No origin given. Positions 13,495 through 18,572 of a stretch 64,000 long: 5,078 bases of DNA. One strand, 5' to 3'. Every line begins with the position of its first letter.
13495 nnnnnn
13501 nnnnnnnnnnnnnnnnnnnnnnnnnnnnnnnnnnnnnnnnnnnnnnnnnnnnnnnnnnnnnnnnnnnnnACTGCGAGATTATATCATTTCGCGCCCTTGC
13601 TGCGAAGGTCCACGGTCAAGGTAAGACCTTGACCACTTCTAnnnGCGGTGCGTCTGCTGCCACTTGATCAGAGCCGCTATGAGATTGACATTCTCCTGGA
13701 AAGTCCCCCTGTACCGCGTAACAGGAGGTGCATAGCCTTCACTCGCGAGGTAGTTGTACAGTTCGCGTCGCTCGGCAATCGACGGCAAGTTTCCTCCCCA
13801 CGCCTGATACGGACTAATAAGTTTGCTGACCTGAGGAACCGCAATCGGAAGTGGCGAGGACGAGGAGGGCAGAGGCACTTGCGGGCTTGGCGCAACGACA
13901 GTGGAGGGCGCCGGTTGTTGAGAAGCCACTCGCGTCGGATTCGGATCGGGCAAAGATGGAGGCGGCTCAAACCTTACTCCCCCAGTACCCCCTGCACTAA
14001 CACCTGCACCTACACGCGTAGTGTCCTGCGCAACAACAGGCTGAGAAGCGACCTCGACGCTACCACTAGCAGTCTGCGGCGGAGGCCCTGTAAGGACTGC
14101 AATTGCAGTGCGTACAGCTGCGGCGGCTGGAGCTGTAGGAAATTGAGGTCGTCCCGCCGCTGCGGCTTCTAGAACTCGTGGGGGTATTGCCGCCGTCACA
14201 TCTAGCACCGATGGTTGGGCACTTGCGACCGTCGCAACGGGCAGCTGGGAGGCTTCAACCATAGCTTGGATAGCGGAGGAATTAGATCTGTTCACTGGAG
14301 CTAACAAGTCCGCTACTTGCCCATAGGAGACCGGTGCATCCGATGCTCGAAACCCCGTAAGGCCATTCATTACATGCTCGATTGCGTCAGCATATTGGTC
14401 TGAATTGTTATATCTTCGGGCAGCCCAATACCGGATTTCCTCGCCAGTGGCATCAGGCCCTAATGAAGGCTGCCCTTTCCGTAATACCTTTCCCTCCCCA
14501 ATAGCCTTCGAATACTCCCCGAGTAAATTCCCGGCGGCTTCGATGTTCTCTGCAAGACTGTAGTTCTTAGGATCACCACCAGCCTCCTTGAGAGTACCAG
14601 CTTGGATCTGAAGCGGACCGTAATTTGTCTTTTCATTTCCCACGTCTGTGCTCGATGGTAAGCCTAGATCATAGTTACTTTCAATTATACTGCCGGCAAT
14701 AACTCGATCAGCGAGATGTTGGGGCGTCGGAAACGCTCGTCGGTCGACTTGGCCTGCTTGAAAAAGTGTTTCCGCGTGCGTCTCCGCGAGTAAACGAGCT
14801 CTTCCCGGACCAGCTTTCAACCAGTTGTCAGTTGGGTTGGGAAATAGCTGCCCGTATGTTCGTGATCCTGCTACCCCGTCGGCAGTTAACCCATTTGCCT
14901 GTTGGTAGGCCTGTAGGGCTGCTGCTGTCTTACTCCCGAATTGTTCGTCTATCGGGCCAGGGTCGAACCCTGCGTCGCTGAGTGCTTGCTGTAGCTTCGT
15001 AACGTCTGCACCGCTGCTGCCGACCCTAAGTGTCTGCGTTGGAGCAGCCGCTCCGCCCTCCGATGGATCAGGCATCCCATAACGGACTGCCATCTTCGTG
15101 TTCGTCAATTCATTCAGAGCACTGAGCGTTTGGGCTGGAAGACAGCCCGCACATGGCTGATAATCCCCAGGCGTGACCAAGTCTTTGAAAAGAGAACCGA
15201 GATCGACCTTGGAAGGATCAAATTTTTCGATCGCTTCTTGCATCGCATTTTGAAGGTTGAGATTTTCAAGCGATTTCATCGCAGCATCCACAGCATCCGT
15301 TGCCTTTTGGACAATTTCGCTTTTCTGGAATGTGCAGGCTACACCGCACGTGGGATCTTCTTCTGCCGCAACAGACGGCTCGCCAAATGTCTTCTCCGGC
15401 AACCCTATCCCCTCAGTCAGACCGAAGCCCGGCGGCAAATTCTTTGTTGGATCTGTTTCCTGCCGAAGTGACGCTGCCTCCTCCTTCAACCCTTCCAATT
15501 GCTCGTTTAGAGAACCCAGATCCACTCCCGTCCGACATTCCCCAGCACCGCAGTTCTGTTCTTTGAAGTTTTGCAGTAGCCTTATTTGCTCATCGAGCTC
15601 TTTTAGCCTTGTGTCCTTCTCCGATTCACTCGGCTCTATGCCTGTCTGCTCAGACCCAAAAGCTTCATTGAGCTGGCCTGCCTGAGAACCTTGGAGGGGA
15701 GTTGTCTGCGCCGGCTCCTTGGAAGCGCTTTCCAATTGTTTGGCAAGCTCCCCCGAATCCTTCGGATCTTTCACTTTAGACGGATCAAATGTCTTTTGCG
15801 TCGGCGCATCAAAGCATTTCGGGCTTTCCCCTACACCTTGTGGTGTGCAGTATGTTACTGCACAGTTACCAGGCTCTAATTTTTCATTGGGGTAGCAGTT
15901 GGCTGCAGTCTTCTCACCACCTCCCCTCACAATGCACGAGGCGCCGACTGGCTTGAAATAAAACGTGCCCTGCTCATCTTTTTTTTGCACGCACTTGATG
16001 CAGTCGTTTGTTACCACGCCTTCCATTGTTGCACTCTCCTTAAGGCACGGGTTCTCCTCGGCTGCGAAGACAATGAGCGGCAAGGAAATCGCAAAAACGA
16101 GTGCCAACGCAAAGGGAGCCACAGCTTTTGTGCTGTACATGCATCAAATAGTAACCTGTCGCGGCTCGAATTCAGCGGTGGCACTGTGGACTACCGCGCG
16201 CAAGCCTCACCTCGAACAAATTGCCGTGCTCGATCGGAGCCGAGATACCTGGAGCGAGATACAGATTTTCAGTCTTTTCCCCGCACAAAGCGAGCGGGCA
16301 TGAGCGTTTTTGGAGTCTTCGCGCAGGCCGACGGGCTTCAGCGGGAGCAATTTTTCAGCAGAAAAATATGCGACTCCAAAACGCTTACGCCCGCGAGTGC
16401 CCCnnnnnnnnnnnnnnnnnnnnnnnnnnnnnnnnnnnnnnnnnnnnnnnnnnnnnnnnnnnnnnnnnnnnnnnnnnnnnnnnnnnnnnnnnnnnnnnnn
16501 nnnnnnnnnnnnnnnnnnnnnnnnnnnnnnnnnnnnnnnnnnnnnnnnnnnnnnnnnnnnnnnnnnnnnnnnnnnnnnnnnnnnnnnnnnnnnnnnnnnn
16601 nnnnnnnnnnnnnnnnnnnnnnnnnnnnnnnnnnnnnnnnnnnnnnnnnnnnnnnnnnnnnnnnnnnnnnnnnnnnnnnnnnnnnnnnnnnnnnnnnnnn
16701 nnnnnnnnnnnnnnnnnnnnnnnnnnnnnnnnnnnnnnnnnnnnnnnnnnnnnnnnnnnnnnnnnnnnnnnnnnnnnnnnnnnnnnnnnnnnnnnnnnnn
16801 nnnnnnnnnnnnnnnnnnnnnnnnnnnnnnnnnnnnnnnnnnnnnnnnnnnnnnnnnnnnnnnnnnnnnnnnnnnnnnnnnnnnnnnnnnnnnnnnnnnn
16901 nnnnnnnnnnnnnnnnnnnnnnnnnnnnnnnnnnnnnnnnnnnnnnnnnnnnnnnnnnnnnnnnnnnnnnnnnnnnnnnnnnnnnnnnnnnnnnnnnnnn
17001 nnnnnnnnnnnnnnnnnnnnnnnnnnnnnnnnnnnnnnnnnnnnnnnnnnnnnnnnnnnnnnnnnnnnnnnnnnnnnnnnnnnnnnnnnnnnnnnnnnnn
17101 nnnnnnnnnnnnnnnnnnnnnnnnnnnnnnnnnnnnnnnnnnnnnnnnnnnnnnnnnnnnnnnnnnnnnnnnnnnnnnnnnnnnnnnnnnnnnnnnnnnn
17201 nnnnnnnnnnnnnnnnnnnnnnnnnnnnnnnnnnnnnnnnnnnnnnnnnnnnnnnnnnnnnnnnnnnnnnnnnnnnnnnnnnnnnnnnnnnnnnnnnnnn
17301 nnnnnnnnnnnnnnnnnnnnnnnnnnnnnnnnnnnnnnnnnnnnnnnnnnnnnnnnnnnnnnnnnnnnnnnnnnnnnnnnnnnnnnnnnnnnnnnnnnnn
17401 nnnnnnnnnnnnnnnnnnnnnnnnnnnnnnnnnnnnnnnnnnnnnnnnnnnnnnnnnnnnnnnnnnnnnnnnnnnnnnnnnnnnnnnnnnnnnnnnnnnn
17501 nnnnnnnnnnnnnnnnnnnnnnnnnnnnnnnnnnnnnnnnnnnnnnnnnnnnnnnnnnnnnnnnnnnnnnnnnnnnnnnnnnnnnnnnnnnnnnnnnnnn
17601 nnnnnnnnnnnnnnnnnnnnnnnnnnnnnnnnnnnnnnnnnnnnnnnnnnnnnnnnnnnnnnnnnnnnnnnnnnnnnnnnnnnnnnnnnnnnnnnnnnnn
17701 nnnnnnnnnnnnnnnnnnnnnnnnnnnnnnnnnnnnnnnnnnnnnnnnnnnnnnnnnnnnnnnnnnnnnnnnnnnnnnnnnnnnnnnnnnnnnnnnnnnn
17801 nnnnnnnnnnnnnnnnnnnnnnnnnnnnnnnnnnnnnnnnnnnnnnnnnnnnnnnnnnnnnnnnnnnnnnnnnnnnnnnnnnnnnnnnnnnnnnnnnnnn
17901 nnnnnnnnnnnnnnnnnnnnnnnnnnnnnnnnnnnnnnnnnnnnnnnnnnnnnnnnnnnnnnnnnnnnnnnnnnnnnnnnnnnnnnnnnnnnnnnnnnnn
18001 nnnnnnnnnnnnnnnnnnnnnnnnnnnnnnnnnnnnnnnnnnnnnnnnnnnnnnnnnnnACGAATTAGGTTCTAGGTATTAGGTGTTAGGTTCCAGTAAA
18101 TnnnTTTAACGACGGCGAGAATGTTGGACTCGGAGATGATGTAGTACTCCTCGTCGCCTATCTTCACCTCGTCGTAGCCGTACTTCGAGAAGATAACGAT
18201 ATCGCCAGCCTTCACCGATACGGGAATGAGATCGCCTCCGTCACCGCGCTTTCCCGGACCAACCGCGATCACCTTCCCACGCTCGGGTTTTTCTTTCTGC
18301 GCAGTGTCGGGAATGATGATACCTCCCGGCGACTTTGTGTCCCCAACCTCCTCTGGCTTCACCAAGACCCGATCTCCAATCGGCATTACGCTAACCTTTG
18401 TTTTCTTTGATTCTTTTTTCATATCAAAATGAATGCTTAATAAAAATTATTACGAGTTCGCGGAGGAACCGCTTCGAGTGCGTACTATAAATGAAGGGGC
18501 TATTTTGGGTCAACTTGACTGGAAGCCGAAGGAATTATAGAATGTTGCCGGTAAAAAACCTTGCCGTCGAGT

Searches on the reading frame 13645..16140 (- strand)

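Call 69: search_protein_families(library=pfam, proteins=[window:13645-16140:-], max_evalue=0.0001)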
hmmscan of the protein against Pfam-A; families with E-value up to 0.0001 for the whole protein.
window:13645-16140:- (832 aa): 1 family
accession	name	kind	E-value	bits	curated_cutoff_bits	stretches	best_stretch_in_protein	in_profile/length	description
PF01471.23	PG_binding_1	-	1.1e-18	67.6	23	1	376-432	1-57/57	Putative peptidoglycan binding domain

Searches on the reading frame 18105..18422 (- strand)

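Call 70: search_protein_families(library=pfam, proteins=[window:18105-18422:-], max_evalue=0.0001)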
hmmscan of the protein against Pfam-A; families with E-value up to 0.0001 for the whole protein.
window:18105-18422:- (106 aa): 1 family
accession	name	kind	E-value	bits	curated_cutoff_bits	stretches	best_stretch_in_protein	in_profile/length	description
PF00166.26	Cpn10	-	1.2e-29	102.7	21.1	1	12-105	2-93/93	Chaperonin 10 Kd subunit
